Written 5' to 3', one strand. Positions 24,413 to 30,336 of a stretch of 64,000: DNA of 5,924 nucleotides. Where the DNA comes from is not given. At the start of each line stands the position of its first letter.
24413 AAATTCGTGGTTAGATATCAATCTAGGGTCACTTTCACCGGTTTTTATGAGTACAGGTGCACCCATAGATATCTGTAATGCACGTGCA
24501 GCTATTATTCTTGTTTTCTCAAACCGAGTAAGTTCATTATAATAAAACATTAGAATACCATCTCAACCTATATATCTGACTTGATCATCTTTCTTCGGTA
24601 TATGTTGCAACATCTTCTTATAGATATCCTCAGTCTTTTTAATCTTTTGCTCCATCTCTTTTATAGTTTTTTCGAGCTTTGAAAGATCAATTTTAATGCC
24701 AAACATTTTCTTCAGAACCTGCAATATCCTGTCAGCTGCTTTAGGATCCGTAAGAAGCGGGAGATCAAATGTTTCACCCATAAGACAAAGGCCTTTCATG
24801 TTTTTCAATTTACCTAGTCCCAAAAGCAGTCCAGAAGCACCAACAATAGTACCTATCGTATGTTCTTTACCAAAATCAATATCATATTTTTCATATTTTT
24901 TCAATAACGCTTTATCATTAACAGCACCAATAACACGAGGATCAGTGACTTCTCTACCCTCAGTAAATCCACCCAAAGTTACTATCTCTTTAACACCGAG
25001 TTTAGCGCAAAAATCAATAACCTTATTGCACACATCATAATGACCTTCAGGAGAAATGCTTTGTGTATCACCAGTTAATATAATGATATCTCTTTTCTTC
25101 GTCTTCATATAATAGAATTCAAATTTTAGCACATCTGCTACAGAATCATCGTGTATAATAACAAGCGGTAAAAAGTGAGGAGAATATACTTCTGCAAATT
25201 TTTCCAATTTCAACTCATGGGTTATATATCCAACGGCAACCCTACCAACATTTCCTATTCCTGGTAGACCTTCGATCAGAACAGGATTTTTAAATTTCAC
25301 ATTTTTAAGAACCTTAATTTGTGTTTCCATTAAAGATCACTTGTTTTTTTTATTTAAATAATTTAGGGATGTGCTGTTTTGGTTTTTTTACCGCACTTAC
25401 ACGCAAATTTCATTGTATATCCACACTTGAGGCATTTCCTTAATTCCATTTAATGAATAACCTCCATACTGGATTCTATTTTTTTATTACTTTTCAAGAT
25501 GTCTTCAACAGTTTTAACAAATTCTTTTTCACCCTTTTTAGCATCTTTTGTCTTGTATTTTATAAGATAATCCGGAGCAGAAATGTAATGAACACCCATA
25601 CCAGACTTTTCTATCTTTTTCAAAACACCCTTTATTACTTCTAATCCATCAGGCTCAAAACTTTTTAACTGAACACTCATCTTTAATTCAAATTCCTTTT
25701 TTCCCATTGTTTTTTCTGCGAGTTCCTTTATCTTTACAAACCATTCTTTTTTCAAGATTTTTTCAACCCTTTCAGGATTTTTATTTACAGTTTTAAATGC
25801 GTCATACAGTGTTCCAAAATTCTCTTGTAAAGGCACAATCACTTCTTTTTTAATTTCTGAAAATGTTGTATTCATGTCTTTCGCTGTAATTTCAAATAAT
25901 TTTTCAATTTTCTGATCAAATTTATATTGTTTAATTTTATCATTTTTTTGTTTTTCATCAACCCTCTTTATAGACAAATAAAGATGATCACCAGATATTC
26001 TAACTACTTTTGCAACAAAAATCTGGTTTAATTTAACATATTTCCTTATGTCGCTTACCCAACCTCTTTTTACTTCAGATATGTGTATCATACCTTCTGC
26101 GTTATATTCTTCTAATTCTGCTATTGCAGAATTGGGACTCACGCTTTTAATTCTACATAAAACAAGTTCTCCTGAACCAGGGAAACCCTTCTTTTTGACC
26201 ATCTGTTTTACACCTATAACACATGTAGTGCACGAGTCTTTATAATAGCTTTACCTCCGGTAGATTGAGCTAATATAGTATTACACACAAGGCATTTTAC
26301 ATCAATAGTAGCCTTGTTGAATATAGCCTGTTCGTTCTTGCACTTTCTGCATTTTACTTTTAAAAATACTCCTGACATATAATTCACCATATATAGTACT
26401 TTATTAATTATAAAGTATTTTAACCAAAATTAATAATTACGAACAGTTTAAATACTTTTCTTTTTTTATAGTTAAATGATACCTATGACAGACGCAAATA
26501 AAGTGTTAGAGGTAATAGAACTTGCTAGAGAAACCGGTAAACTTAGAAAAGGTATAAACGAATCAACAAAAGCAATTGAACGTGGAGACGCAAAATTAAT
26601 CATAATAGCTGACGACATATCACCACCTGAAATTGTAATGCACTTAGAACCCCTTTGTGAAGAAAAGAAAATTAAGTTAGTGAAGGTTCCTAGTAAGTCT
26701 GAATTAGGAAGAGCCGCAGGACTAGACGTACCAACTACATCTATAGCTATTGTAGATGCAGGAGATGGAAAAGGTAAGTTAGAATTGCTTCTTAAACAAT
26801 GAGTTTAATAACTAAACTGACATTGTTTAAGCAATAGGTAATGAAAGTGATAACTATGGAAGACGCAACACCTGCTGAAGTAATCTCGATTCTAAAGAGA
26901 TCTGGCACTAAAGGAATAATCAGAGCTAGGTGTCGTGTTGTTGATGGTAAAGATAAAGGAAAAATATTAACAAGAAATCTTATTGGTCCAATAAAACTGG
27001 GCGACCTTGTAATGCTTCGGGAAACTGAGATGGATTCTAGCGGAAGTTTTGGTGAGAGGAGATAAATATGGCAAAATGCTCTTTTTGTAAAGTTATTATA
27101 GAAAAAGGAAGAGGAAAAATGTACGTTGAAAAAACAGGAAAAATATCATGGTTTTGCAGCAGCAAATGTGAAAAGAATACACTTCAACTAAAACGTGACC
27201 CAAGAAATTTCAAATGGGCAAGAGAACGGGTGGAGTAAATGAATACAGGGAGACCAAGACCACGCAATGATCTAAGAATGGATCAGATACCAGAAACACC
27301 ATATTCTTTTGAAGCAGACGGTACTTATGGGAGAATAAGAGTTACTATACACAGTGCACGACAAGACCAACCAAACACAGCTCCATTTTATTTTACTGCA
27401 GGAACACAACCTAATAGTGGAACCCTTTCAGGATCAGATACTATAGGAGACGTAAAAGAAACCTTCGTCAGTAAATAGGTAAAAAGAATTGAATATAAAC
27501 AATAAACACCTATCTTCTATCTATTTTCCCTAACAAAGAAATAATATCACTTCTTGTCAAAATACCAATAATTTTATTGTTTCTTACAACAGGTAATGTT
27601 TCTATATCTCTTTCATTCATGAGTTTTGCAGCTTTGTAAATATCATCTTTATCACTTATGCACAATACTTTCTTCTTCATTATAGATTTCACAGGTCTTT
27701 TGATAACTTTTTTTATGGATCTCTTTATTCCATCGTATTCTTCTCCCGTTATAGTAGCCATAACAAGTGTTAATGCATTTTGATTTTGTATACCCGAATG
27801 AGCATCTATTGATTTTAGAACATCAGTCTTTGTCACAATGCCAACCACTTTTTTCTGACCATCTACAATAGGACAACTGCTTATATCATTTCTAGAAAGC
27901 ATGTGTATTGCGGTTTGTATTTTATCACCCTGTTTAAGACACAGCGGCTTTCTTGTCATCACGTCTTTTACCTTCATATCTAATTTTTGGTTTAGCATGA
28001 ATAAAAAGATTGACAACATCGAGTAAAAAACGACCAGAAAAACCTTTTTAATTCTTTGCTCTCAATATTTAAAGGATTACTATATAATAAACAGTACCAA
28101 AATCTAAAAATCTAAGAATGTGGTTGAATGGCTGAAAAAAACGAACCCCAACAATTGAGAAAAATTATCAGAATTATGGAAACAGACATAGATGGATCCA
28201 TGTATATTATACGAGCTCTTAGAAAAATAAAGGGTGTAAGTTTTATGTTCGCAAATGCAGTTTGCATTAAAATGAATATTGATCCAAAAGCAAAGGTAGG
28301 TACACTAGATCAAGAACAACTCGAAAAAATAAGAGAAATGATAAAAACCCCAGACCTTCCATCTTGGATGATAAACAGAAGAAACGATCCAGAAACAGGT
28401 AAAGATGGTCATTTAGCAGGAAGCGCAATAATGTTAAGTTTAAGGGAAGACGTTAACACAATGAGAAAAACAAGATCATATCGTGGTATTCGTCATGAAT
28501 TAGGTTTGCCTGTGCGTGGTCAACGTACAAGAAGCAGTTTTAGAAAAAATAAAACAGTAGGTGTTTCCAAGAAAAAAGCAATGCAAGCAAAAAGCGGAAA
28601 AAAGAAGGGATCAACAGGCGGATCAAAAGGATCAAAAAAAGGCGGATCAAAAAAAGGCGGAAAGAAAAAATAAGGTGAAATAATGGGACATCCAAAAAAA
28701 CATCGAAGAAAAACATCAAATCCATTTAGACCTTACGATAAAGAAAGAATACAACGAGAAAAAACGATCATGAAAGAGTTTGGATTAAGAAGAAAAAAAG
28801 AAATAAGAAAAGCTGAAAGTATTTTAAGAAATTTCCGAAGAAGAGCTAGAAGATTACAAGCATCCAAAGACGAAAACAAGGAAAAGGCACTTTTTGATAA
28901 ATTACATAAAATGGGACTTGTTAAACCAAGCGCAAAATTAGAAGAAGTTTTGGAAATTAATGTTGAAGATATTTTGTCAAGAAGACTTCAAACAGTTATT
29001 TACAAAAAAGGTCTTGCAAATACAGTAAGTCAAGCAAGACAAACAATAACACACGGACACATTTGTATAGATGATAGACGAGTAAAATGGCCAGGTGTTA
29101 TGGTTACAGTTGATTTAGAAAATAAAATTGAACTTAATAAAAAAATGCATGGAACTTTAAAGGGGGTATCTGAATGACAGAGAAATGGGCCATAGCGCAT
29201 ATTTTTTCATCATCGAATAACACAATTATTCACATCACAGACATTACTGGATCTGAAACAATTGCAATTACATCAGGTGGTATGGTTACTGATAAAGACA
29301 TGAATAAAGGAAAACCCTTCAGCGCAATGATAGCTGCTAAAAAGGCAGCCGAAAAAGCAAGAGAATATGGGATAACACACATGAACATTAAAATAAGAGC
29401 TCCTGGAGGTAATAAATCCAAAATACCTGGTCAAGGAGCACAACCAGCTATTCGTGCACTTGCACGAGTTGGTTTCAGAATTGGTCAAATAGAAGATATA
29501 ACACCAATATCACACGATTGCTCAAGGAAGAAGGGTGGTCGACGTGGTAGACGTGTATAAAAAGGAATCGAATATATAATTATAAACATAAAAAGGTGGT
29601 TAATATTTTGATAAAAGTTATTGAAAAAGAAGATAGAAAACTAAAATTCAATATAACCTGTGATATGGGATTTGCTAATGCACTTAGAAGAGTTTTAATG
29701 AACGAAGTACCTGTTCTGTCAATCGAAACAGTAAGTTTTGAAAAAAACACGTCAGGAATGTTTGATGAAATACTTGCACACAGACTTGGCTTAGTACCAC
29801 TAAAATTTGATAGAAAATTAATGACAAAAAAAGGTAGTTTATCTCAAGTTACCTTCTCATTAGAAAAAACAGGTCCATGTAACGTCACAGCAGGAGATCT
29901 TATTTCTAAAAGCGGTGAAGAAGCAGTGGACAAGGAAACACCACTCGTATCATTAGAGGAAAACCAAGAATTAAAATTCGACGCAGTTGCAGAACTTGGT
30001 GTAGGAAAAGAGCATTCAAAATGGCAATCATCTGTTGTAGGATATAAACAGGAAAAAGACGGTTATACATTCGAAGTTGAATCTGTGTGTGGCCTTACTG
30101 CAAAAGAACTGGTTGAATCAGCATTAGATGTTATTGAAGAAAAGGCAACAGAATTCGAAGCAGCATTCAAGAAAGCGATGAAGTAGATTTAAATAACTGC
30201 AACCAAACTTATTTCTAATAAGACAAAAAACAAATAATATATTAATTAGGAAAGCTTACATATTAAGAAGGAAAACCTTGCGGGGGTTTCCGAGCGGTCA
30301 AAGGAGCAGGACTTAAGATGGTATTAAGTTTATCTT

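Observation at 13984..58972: Dispersed class of ~18 orphan ORFs with non-native protein composition but native codons, wedged into conserved operon seams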

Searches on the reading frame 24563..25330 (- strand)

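Call 14: search_protein_families(library=pfam, max_evalue=0.001, proteins=[window:24563-25330:-])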
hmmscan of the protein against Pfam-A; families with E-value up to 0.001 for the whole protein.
window:24563-25330:- (255 aa): 1 family
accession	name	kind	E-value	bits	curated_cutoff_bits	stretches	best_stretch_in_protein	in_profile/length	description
PF09754.15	PAC2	-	4.5e-54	183.9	25.8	1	18-232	1-213/215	PAC2 family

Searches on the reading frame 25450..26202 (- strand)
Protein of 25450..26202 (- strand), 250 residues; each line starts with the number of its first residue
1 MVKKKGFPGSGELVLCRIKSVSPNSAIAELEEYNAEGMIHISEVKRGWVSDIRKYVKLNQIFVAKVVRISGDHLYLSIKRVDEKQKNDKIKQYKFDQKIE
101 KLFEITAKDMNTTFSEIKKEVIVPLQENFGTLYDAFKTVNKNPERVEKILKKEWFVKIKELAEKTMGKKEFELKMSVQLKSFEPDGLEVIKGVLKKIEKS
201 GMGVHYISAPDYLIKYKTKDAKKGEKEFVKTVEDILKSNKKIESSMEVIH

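Call 15: search_protein_families(library=pfam, max_evalue=0.001, proteins=[window:25450-26202:-])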
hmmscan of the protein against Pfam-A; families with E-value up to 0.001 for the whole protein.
window:25450-26202:- (250 aa): 2 families
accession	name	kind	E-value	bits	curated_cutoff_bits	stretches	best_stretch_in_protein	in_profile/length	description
PF07541.17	EIF_2_alpha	-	4e-18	65.9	22.8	1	119-220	3-113/114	Eukaryotic translation initiation factor 2 alpha subunit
PF00575.29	S1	-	7.4e-06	26.7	22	1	10-86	4-67/74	S1 RNA binding domain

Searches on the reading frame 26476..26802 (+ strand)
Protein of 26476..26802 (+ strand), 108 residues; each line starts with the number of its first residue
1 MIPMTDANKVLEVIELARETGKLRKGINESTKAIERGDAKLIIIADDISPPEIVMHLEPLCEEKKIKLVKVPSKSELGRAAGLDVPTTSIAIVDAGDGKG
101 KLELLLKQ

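Call 15: search_protein_families(library=pfam, max_evalue=0.001, proteins=[window:26476-26802:+])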
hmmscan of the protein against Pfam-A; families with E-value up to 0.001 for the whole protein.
window:26476-26802:+ (108 aa): 1 family
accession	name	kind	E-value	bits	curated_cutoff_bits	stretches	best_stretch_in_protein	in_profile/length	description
PF01248.31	Ribosomal_L7Ae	-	8.2e-30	102.8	22.1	1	9-97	2-90/95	Ribosomal protein L7Ae/L30e/S12e/Gadd45 family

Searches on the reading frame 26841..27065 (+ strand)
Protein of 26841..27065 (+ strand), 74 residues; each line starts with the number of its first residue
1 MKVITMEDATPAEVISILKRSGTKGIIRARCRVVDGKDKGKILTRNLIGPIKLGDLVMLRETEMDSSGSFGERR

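Call 15: search_protein_families(library=pfam, max_evalue=0.001, proteins=[window:26841-27065:+])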
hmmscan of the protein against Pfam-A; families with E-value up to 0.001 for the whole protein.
window:26841-27065:+ (74 aa): 1 family
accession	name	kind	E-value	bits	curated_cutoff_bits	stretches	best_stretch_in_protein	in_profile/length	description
PF01200.24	Ribosomal_S28e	-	7.3e-18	64.7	25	1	7-64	1-59/64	Ribosomal protein S28e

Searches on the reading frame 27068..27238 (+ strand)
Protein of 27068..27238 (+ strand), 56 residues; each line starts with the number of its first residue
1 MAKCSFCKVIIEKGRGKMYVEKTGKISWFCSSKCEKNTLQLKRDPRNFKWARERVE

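Call 15: search_protein_families(library=pfam, max_evalue=0.001, proteins=[window:27068-27238:+])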
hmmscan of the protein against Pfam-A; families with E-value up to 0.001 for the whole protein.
window:27068-27238:+ (56 aa): 1 family
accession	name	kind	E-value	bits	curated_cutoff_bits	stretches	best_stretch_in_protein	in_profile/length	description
PF01246.26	Ribosomal_L24e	-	7.5e-16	58.6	27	1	2-52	4-53/66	Ribosomal protein L24e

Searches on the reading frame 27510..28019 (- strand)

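Call 15: search_protein_families(library=pfam, max_evalue=0.001, proteins=[window:27510-28019:-])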
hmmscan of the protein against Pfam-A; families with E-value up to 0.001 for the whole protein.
window:27510-28019:- (169 aa): 1 family
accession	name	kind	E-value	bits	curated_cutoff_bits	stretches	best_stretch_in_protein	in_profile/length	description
PF00571.33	CBS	-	8.4e-31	106.5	24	2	110-163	1-55/57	CBS domain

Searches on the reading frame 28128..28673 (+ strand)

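Call 15: search_protein_families(library=pfam, max_evalue=0.001, proteins=[window:28128-28673:+])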
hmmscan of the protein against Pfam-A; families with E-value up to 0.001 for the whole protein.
window:28128-28673:+ (181 aa): 1 family
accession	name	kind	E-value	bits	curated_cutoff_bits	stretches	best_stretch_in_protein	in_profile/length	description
PF00416.27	Ribosomal_S13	-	2e-33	116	31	1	15-139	1-127/128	Ribosomal protein S13/S18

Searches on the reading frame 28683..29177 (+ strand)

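Call 15: search_protein_families(library=pfam, max_evalue=0.001, proteins=[window:28683-29177:+])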
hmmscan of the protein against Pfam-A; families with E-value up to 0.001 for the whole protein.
window:28683-29177:+ (164 aa): 1 family
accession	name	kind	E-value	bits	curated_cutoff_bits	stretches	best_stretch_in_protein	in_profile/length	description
PF01479.30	S4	-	2.9e-13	49.8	22.8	1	100-144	1-45/48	S4 domain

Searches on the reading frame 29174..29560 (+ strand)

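Call 15: search_protein_families(library=pfam, max_evalue=0.001, proteins=[window:29174-29560:+])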
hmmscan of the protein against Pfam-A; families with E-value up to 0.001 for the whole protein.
window:29174-29560:+ (128 aa): 1 family
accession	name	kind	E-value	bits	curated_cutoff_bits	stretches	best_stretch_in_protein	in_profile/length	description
PF00411.24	Ribosomal_S11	-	4.2e-36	124.2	25.1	1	7-124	2-110/110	Ribosomal protein S11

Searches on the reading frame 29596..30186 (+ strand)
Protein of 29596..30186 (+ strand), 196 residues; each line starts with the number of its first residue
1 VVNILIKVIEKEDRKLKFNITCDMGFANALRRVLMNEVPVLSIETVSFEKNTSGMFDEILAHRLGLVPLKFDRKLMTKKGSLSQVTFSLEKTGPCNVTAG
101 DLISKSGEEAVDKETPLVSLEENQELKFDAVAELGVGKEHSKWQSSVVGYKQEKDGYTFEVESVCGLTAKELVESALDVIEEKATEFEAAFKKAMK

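Call 15: search_protein_families(library=pfam, max_evalue=0.001, proteins=[window:29596-30186:+])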
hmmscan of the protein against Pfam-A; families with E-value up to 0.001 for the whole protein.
window:29596-30186:+ (196 aa): 2 families
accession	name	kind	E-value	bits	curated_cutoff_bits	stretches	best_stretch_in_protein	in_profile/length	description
PF01000.31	RNA_pol_A_bac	-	8.5e-16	58.7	33.9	1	60-142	6-101/119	RNA polymerase Rpb3/RpoA insert domain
PF01193.29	RNA_pol_L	-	2.1e-12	47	24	1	22-183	7-73/74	RNA polymerase Rpb3/Rpb11 dimerisation domain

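Call 27: find_related_loci(query=window:29596-30186:+, collection=genome_contigs, flank=10000)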
Query window:29596-30186:+ (196 aa) in genome_contigs; peptide patterns used: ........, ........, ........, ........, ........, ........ (x = any residue, [..] = any of these).
56 stretches matched a pattern; 10 encode a relative of the query (tblastn E <= 1e-3); 10 distinct loci.
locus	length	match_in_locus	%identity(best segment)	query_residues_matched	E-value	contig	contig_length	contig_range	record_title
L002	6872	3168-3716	43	6-174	8e-38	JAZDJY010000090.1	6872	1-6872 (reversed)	MAG: Candidatus Aenigmatarchaeota archaeon isolate MEGAHIT-group-0.507 k141_9212684, whole genome shotgun sequence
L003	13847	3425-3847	43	25-151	1e-27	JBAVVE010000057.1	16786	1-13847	MAG: Candidatus Bathyarchaeia archaeon isolate MFD01647_ilm_asm_bin14 k127_248304, whole genome shotgun sequence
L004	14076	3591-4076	39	6-151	1e-26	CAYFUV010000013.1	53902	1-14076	MAG TPA_asm: uncultured Candidatus Bathyarchaeia archaeon isolate ERP108616_co1_152 genome assembly, contig: k119_575590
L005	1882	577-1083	37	2-149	6e-26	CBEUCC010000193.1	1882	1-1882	MAG TPA_asm: uncultured Thermoplasmata archaeon isolate SRR19160658_concoct_66 genome assembly, contig: ERZ26800495.3186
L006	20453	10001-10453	33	24-149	2e-17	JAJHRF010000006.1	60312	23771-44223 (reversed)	MAG: Desulfurococcaceae archaeon isolate Bin S23 scaffold_83_c1, whole genome shotgun sequence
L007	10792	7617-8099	38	6-151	2e-24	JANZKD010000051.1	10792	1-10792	MAG: Candidatus Culexmicrobium profundum isolate GB-1867-035 Ga0190363_1002372, whole genome shotgun sequence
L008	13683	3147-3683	30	24-183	2e-16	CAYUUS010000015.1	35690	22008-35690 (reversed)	MAG TPA_asm: uncultured Ignisphaera sp. isolate SRP104967_co1_57 genome assembly, contig: NODE_374_length_35690_cov_301.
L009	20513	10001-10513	29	24-170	3e-15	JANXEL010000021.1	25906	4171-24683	MAG: Ignisphaera sp. isolate SKYB63 k141_393025, whole genome shotgun sequence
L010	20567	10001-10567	29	8-170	1e-14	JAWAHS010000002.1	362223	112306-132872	MAG: Ignisphaera sp. isolate SRBZ-1_201808_bins_18 SRBZ-1_201808_bins_18_scaffold_2, whole genome shotgun sequence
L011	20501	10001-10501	29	28-170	6e-13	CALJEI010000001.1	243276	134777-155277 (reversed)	MAG: uncultured Ignisphaera sp. isolate S1_Bin_METABAT__310_1 genome assembly, contig: c_000001425502, whole genome shot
